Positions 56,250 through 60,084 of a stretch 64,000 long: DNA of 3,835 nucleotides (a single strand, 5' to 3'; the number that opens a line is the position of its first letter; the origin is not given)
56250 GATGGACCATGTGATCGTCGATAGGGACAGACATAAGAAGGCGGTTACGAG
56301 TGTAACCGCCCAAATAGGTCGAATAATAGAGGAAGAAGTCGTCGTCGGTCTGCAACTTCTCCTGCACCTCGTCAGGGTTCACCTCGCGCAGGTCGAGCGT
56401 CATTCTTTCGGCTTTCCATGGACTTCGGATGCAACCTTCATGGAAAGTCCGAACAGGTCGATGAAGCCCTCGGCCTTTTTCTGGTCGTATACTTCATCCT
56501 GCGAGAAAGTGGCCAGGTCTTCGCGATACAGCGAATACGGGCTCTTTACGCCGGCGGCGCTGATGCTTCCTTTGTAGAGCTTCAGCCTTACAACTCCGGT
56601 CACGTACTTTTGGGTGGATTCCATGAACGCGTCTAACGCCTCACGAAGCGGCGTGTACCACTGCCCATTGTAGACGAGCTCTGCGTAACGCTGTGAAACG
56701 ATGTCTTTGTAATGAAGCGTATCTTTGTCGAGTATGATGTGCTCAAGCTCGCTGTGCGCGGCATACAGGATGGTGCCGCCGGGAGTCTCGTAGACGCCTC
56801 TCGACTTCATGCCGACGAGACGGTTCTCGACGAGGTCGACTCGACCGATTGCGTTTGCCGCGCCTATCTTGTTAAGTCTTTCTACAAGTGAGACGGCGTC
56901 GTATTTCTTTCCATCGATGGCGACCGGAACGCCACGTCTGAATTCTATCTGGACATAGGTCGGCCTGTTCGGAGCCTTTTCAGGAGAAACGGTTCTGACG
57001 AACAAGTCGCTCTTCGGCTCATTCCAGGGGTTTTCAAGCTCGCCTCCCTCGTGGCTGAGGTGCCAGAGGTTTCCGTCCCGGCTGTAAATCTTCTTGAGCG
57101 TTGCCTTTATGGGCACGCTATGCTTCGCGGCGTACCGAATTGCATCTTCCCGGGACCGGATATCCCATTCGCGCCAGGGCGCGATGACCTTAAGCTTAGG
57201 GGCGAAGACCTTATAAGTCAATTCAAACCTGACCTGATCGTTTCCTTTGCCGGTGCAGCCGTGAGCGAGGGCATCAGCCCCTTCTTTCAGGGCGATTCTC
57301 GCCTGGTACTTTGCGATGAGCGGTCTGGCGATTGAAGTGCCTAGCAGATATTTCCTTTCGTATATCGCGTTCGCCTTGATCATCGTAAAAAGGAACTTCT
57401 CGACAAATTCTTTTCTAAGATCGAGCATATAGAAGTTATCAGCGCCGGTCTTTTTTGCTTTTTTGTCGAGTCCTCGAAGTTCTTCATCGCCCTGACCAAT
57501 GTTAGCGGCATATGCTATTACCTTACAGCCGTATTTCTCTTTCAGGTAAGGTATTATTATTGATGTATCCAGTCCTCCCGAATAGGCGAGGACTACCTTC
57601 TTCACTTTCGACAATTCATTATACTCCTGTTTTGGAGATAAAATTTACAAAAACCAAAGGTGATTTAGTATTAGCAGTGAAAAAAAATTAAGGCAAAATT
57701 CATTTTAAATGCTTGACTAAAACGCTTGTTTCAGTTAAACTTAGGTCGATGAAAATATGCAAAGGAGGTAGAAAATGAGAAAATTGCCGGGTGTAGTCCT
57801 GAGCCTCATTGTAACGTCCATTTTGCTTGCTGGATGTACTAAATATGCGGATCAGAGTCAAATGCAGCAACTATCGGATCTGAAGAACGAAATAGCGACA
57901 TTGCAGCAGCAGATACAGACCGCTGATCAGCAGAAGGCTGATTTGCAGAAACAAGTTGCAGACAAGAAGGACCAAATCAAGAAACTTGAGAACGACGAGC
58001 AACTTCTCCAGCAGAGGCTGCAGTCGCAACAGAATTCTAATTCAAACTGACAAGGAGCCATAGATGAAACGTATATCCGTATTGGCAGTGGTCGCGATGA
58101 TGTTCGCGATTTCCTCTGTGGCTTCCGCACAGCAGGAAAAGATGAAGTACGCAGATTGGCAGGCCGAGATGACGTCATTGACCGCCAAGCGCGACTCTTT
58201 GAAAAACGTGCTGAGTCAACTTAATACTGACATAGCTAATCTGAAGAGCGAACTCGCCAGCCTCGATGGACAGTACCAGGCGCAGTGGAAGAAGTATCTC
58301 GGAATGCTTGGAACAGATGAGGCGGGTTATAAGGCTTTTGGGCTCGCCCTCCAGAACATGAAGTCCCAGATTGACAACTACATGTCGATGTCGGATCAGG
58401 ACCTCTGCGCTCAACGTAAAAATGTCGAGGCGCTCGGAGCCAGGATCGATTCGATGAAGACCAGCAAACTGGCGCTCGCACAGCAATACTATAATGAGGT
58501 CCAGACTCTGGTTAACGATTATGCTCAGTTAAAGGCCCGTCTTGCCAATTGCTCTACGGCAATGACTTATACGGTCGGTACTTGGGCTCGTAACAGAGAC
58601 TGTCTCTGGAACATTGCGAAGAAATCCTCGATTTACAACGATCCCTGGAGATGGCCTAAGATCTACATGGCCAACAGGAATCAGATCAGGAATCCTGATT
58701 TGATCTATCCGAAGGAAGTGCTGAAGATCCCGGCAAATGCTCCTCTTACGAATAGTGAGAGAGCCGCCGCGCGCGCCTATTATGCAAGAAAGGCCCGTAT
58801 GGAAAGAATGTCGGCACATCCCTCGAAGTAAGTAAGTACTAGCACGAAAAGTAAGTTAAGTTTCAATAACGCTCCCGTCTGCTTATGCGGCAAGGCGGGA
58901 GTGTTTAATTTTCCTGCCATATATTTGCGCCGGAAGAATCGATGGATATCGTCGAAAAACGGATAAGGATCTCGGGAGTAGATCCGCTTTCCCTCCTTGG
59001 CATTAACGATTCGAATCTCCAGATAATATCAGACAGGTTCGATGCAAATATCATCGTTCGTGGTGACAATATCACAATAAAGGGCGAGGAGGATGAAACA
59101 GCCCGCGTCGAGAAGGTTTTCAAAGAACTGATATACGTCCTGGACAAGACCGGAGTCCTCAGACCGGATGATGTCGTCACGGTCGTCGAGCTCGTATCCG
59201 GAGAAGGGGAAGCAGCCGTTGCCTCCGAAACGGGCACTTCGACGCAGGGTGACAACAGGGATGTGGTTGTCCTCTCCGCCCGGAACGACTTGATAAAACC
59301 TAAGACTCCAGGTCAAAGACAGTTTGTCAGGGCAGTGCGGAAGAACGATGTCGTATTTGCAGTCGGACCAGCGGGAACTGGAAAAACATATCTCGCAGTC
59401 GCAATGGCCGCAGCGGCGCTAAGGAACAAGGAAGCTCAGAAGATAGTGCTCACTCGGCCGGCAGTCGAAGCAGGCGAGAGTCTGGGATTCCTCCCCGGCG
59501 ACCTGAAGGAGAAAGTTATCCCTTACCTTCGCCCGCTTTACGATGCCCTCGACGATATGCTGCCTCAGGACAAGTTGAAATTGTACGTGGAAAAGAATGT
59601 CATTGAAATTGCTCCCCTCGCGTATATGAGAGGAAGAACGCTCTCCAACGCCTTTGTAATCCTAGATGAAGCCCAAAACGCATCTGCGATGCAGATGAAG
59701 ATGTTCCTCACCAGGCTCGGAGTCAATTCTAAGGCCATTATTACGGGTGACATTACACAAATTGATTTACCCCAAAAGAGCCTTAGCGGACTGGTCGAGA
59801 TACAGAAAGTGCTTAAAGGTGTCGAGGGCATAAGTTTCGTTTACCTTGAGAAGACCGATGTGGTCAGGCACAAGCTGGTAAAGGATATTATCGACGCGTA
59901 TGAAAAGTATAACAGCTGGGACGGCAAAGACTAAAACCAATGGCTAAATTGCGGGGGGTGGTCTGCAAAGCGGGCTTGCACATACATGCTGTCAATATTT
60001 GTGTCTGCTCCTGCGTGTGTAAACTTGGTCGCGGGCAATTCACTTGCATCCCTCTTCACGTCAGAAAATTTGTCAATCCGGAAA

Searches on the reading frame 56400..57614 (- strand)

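Call 8: search_protein_families(library=pfam, proteins=[window:56400-57614:-], max_evalue=0.001)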
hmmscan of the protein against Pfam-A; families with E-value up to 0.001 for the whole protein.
window:56400-57614:- (404 aa): 2 families
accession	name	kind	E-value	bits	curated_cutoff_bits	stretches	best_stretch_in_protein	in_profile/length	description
PF20979.2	Arginosuc_syn_C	-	6.5e-86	287.9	27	1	177-394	1-218/219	Arginosuccinate synthase C-terminal domain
PF00764.25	Arginosuc_synth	-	3.3e-66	222.8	27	1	6-168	1-162/162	Arginosuccinate synthase N-terminal HUP domain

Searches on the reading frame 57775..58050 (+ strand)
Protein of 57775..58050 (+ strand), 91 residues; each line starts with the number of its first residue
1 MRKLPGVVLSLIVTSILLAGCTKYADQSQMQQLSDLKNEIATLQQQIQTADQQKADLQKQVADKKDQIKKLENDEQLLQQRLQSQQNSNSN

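Call 8: search_protein_families(library=pfam, proteins=[window:57775-58050:+], max_evalue=0.001)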
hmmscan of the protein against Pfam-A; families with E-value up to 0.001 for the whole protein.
window:57775-58050:+ (91 aa): 1 family
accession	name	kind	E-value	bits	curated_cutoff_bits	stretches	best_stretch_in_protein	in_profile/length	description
PF06785.16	UPF0242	-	0.00041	20.9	33.5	1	25-88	69-133/194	Uncharacterised protein family (UPF0242) N-terminus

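Call 90: search_protein_families(library=pfam, proteins=[window:57775-58050:+], max_evalue=5)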
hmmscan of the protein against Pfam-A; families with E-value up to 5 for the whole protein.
window:57775-58050:+ (91 aa): 50 families (the best 25 are shown)
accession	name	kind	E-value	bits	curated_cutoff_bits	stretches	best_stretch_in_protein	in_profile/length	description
PF06785.16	UPF0242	-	0.00041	20.9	33.5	1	25-88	69-133/194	Uncharacterised protein family (UPF0242) N-terminus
PF17675.6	APG6_N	-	0.0011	19.8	45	1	28-86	50-108/132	Apg6 coiled-coil region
PF04012.17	PspA_IM30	-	0.0015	18.7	33.9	1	30-87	90-147/220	PspA/IM30 family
PF25450.1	Rab11-FIP3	-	0.0037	18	31.9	1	35-88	51-104/125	Rab11-FIP3-like domain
PF21109.2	Stonustoxin_helical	-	0.006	17.1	27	1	21-88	13-77/96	Stonustoxin helical domain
PF10805.13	DUF2730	-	0.0066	17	24.9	1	8-75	13-86/102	Protein of unknown function (DUF2730)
PF06295.17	ZapG-like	-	0.0085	16.6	33.5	1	8-87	2-77/123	Z-ring associated protein G-like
PF05859.17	Mis12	-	0.011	16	25.7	1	28-85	111-167/231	Mis12 protein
PF06810.17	Phage_scaffold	-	0.012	16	35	1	28-81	31-85/170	Phage capsid assembly scaffolding protein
PF16046.10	FAM76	-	0.012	15.5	28.5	1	27-88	213-271/298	FAM76 protein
PF19111.5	DUF5798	-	0.018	15.7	27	1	23-77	15-68/89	Family of unknown function (DUF5798)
PF14991.11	MLANA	-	0.019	15.6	27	1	8-59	30-81/117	Protein melan-A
PF19220.6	Rod_CreS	-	0.023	14.2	100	1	30-86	89-145/359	Crescentin, rod domain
PF14362.11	DUF4407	-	0.026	14.2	31.3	1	25-76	113-165/297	Domain of unknown function (DUF4407)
PF25481.1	Nucleoprot-TPR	-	0.035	14.6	27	1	28-85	22-80/80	Nucleoprotein TPR-like domain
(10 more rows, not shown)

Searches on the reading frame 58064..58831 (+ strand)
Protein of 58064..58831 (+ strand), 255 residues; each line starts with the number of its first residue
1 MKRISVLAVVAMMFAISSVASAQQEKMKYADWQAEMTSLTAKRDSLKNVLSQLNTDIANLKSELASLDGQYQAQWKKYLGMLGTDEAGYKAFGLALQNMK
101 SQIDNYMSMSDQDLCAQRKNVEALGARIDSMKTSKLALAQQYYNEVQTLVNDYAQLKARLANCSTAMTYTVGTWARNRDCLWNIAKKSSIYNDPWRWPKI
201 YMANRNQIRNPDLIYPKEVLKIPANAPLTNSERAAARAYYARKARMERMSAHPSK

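Call 8: search_protein_families(library=pfam, proteins=[window:58064-58831:+], max_evalue=0.001)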
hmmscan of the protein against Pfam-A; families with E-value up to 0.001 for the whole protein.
window:58064-58831:+ (255 aa): 3 families
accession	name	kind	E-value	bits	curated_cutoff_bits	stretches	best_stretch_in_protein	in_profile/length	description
PF05667.16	CCDC22_CC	-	0.00029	20.6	39.2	0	22-162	200-321/477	CCDC22 protein coiled-coil region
PF04513.17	Baculo_PEP_C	-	0.0005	20.6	38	0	37-66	77-103/140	Baculovirus polyhedron envelope protein, PEP, C terminus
PF25443.1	ANG-1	-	0.00058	20.4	28.5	0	30-67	42-79/105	ANG-1-like domain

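Call 90: search_protein_families(library=pfam, proteins=[window:58064-58831:+], max_evalue=5)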
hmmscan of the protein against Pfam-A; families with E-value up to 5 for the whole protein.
window:58064-58831:+ (255 aa): 52 families (the best 25 are shown)
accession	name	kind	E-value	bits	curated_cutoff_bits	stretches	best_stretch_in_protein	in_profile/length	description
PF05667.16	CCDC22_CC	-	0.00029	20.6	39.2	1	22-162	200-321/477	CCDC22 protein coiled-coil region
PF04513.17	Baculo_PEP_C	-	0.0005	20.6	38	2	37-66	77-103/140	Baculovirus polyhedron envelope protein, PEP, C terminus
PF25443.1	ANG-1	-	0.00058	20.4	28.5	1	30-67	42-79/105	ANG-1-like domain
PF00038.26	Filament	-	0.0015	18.7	40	1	32-170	140-275/313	Intermediate filament protein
PF06657.18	Cep57_MT_bd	-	0.0019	19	31.3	1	37-73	4-40/77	Centrosome microtubule-binding domain of Cep57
PF01476.26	LysM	-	0.0023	18.3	20.9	1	178-223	6-43/43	LysM domain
PF23991.1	DUF7310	-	0.0024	18.7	40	1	31-73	14-55/83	Coiled-coil region of unknown function (DUF7310)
PF17045.10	CEP63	-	0.0084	16.4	33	1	103-158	40-95/263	Centrosomal protein of 63 kDa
PF10473.14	CENP-F_leu_zip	-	0.0095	16.4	34.5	1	31-73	49-91/140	Leucine-rich repeats of kinetochore protein Cenp-F/LEK1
PF12193.13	Sulf_coat_C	-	0.01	16.4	25.2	1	27-107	12-94/134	Sulfolobus virus coat protein C terminal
PF10392.15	COG5_N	-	0.014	16.1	31.2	1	94-157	40-103/132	Conserved oligomeric Golgi complex subunit 5, N-terminal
PF13600.11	DUF4140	-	0.018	15.9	27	1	17-65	50-96/98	N-terminal domain of unknown function (DUF4140)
PF09727.14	CortBP2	-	0.018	15.5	26.9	1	26-157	48-175/187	Cortactin-binding protein-2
PF06818.20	Fez1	-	0.019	15.9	34.4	1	22-148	61-165/199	Fez1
PF07200.18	Mod_r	-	0.02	15.3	30.1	1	20-80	26-86/146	Modifier of rudimentary (Mod(r)) protein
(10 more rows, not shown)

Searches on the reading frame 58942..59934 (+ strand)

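Call 8: search_protein_families(library=pfam, proteins=[window:58942-59934:+], max_evalue=0.001)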
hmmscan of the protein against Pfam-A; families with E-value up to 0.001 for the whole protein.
window:58942-59934:+ (330 aa): 8 families
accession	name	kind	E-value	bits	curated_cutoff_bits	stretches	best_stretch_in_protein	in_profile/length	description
PF02562.22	PhoH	-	2.8e-95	318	27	1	118-321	2-205/205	PhoH-like protein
PF13604.12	AAA_30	-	3.8e-09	37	27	1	123-274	4-128/191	AAA domain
PF13245.12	AAA_19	-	1.8e-08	35.1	25.1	1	125-274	1-129/134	AAA domain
PF00270.35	DEAD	-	6.9e-06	26.3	26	1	122-173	1-53/167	DEAD/DEAH box helicase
PF01695.23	IstB_IS21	-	1.9e-05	24.7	24.1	1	132-162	89-119/238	IstB-like ATP binding protein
PF13401.12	AAA_22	-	0.00038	21.2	27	0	136-255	6-104/130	AAA domain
PF20720.3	nSTAND3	-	0.00077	19.6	27.2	0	122-163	4-45/155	Novel STAND NTPase 3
PF13191.12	AAA_16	-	0.00085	20.3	32.6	0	131-254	18-151/167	AAA ATPase domain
